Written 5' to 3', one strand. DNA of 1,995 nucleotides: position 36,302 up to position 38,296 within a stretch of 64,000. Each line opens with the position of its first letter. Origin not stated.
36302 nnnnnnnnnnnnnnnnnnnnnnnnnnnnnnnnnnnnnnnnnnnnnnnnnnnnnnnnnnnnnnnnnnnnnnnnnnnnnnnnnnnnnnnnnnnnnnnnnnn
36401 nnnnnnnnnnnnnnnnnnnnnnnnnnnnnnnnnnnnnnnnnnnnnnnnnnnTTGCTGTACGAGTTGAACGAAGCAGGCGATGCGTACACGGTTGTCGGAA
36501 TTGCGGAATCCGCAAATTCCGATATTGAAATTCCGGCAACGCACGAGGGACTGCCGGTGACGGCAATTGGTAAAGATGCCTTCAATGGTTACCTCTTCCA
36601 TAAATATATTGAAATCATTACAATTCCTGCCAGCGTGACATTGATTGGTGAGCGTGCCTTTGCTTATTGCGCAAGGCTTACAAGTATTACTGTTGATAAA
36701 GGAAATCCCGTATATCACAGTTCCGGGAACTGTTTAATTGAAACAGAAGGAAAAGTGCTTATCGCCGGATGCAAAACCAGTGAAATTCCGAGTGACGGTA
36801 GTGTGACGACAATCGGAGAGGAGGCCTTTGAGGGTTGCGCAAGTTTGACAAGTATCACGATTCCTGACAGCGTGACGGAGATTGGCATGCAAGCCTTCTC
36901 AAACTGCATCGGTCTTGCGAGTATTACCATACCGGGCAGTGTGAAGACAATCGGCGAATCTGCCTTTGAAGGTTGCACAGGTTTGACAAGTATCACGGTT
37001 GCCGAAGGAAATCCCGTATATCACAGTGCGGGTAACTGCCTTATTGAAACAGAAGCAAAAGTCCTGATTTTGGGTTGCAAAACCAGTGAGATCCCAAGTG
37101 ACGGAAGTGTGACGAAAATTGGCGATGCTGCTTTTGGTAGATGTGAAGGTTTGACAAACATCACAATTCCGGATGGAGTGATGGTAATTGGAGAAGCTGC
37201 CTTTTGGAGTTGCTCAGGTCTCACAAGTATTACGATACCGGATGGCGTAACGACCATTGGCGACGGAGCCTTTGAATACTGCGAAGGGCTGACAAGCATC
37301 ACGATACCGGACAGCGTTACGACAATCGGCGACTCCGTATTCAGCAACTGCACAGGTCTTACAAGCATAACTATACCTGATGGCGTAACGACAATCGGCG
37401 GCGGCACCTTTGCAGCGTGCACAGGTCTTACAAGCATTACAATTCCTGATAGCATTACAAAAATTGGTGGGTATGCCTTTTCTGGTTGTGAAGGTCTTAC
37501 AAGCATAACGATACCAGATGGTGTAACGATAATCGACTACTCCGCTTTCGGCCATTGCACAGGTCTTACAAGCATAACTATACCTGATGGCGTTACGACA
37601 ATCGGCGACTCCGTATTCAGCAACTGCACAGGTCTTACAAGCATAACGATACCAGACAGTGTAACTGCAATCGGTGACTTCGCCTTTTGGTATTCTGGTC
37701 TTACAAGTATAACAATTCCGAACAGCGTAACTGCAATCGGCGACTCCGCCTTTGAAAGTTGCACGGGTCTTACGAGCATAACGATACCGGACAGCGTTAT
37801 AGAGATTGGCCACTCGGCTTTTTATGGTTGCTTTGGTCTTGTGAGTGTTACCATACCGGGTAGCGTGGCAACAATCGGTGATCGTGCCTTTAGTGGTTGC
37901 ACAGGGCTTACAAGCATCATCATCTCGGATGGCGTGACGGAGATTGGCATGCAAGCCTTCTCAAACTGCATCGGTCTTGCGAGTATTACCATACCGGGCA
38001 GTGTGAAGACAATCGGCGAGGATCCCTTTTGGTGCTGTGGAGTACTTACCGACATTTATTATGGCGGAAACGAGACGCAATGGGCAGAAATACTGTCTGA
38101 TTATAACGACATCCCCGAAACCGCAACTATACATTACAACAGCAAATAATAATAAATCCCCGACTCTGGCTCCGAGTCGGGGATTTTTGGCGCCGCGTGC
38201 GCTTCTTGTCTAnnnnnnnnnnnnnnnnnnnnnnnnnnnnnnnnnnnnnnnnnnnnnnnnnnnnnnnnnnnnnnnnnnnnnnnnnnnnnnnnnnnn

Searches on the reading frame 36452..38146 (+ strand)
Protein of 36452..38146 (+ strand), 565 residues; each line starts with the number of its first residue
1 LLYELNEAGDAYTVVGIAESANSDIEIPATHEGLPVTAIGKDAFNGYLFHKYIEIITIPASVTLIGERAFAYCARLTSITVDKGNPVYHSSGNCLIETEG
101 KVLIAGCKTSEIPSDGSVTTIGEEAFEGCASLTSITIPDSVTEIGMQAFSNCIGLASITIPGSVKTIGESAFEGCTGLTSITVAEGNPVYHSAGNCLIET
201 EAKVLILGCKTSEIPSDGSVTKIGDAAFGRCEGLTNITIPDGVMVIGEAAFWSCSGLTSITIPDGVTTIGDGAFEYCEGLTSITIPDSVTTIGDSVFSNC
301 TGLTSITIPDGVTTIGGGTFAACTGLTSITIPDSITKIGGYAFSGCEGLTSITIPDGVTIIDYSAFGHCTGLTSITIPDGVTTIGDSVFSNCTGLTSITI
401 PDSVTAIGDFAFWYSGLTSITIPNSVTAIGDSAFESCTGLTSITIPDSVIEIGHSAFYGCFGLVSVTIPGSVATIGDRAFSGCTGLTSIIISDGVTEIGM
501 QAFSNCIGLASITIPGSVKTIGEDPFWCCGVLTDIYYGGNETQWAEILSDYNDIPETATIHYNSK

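Call 16: search_protein_families(library=pfam, proteins=[window:36452-38146:+], max_evalue=0.001)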
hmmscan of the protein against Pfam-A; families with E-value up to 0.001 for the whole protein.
window:36452-38146:+ (565 aa): 2 families
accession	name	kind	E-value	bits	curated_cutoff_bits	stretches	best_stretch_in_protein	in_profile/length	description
PF13306.12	LRR_5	-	1.3e-137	452.2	27.7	5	313-440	1-126/127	BspA type Leucine rich repeat region (6 copies)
PF13855.12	LRR_8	-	1.9e-14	53.6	27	0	313-354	14-56/61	Leucine rich repeat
